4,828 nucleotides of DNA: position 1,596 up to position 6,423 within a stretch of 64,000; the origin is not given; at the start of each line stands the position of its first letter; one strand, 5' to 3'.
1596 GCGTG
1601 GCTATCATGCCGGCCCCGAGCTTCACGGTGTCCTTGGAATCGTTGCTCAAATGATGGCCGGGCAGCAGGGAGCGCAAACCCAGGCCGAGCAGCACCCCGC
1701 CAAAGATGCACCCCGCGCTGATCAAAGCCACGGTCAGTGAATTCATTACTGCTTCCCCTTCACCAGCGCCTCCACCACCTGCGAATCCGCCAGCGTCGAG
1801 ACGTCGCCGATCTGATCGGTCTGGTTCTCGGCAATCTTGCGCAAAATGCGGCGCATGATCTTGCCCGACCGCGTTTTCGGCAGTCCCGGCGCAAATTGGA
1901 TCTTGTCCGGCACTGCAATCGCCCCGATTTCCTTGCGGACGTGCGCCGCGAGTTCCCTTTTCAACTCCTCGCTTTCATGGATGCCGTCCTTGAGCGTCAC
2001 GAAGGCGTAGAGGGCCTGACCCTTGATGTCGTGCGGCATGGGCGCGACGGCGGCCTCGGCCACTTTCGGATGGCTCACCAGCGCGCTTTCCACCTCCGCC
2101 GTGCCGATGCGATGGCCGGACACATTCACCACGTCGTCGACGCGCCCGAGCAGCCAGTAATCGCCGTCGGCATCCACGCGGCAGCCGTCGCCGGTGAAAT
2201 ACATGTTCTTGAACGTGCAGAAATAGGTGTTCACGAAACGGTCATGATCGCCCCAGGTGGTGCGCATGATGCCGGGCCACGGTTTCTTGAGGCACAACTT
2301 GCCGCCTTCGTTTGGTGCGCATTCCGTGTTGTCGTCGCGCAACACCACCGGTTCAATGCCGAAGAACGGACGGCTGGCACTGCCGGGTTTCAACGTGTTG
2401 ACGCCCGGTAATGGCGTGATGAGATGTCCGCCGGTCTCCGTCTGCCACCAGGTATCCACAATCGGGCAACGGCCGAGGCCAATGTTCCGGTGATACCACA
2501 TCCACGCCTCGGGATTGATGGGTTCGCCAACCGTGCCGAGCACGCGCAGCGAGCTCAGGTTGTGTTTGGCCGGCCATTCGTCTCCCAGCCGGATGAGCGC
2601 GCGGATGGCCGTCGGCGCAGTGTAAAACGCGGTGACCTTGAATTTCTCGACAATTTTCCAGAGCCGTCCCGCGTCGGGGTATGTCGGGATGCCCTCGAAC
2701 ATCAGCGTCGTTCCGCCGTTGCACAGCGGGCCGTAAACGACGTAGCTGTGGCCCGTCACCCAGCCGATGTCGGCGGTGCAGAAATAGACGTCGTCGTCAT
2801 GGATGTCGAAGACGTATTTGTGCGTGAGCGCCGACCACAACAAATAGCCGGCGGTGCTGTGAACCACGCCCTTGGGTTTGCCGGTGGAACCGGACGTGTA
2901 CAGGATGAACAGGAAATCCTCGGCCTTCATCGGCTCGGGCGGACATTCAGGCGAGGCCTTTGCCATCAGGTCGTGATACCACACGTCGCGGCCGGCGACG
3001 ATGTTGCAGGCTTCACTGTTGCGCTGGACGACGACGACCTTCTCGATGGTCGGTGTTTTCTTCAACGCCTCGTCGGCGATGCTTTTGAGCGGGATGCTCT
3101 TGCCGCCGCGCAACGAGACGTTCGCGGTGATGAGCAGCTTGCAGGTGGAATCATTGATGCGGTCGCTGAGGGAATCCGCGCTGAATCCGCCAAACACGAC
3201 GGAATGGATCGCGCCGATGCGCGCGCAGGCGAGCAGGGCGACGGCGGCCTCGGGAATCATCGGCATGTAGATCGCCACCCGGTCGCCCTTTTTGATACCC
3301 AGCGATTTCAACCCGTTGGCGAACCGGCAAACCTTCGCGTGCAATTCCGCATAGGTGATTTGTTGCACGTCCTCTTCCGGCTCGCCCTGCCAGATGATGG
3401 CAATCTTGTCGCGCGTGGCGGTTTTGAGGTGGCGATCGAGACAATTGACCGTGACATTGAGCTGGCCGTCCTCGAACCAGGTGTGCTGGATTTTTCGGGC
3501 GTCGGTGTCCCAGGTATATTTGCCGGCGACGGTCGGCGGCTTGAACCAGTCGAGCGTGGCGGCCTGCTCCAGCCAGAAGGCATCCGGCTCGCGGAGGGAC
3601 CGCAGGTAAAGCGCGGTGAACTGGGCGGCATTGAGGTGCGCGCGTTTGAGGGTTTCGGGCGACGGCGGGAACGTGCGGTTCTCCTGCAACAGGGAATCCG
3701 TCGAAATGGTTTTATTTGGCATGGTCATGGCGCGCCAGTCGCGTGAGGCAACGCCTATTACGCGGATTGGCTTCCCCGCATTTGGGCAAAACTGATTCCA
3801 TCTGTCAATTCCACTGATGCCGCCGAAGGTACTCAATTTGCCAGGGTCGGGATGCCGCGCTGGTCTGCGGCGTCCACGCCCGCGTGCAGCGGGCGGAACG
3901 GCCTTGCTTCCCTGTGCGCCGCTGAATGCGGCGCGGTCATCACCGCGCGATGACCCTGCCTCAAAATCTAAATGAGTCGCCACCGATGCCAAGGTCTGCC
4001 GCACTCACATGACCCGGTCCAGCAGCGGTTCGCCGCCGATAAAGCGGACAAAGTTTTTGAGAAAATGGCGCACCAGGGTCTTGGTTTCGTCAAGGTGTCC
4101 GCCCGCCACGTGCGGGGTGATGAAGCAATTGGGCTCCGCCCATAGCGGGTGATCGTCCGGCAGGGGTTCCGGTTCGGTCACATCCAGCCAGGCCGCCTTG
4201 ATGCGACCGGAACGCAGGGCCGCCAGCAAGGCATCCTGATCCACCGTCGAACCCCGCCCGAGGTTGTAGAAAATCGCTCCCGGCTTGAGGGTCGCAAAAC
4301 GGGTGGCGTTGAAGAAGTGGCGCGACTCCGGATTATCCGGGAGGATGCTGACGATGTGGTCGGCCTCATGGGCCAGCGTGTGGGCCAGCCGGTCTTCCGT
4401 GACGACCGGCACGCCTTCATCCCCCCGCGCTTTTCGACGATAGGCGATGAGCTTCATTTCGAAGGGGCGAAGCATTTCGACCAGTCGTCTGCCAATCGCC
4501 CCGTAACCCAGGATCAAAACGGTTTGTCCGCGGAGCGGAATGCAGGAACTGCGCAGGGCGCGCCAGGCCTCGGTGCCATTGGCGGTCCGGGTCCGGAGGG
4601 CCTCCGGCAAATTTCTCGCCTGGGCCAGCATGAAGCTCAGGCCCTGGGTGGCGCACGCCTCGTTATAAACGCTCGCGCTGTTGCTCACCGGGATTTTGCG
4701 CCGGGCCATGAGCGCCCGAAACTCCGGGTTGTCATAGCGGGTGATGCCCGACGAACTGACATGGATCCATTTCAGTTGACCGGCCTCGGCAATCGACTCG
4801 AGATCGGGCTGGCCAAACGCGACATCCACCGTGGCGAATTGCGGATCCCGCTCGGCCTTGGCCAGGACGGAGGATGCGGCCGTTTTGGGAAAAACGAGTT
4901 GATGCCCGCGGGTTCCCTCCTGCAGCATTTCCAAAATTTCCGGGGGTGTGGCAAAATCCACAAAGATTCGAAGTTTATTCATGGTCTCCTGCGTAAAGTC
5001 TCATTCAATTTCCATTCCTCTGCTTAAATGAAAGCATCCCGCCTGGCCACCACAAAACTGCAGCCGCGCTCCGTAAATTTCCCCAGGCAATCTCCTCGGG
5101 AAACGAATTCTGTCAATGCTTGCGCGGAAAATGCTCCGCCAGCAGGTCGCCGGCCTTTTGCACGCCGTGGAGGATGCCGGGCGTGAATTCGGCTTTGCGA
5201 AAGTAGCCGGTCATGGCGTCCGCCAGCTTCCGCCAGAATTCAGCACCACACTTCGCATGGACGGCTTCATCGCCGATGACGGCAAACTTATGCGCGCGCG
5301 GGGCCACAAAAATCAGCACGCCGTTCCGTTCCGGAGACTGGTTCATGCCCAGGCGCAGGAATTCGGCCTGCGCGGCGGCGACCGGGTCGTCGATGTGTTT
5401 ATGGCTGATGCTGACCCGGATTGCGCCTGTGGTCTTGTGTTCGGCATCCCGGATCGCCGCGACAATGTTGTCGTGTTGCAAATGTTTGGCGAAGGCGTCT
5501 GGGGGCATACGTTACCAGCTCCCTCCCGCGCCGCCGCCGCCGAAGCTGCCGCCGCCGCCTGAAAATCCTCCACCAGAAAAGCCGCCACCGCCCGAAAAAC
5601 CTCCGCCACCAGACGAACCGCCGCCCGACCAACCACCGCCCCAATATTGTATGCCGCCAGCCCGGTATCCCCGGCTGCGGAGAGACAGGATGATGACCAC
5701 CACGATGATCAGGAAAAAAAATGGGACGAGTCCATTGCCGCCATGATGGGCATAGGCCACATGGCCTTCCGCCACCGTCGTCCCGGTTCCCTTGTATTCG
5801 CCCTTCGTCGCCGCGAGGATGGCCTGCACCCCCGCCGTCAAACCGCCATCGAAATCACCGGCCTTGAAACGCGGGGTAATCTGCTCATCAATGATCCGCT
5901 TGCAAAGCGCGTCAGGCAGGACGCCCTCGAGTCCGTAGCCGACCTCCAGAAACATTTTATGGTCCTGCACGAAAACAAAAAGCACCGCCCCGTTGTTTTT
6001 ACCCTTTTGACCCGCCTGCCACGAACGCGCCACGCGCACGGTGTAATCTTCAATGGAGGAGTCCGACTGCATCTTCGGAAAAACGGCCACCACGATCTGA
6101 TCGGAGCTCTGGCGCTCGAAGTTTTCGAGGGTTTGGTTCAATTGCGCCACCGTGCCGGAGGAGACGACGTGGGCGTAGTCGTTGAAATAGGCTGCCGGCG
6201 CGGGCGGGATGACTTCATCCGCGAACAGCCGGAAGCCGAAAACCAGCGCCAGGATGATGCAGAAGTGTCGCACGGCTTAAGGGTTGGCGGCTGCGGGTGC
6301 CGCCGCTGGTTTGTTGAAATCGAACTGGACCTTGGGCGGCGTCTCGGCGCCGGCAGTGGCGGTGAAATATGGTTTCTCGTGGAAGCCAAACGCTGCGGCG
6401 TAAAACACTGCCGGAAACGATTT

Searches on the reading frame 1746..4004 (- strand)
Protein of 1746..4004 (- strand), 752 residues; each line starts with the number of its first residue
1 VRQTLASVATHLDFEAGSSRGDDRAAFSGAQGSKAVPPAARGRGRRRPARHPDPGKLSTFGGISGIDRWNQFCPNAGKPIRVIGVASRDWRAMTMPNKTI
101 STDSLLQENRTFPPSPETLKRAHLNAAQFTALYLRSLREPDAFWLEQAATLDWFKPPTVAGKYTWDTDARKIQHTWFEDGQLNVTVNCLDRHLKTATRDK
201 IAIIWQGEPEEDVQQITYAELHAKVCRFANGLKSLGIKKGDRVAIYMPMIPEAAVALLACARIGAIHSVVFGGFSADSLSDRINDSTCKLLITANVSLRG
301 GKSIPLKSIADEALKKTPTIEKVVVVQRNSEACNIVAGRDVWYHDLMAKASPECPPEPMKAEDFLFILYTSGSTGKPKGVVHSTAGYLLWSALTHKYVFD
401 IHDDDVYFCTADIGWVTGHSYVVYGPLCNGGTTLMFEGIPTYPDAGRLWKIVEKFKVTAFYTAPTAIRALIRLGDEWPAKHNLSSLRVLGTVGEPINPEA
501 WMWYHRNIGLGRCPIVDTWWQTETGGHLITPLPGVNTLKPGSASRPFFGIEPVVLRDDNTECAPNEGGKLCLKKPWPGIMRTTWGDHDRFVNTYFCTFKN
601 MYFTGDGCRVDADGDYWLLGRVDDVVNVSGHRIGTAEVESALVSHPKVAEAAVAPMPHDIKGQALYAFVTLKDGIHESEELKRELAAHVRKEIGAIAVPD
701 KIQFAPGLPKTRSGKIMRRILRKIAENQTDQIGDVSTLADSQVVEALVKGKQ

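Call 59: search_protein_families(library=pfam, proteins=[window:1746-4004:-], max_evalue=0.00001)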
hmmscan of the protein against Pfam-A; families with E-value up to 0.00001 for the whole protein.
window:1746-4004:- (752 aa): 3 families
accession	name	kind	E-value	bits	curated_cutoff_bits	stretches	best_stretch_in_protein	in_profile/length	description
PF00501.34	AMP-binding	-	7.7e-93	311.8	29.9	1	196-581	7-381/384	AMP-binding enzyme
PF13193.12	AMP-binding_C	-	3e-28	99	24.5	1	637-715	1-76/76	AMP-binding enzyme C-terminal domain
PF16177.11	ACAS_N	-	6.5e-15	55.1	27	1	131-188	3-55/55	Acetyl-coenzyme A synthetase N-terminus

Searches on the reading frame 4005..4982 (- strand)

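Call 59: search_protein_families(library=pfam, proteins=[window:4005-4982:-], max_evalue=0.00001)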
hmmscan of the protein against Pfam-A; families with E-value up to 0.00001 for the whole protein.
window:4005-4982:- (325 aa): 1 family
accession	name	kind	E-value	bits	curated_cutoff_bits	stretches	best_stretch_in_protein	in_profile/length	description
PF02826.25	2-Hacid_dh_C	-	3.2e-49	167.1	25.1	1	116-293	2-178/178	D-isomer specific 2-hydroxyacid dehydrogenase, NAD binding domain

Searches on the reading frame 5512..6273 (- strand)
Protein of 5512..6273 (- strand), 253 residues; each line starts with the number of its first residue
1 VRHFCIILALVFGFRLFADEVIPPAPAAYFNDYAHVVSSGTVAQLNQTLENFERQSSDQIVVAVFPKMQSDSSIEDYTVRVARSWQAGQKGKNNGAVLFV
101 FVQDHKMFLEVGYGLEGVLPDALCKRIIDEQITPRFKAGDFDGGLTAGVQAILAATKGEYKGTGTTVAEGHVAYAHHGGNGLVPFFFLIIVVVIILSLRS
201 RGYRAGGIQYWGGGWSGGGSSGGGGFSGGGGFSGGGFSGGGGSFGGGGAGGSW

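Call 59: search_protein_families(library=pfam, proteins=[window:5512-6273:-], max_evalue=0.00001)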
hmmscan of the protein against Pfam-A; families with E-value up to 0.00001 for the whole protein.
window:5512-6273:- (253 aa): 1 family
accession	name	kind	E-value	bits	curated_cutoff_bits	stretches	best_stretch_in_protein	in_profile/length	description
PF04536.20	TPM_phosphatase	-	2.1e-38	131.6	22.1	1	31-154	2-124/125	TPM domain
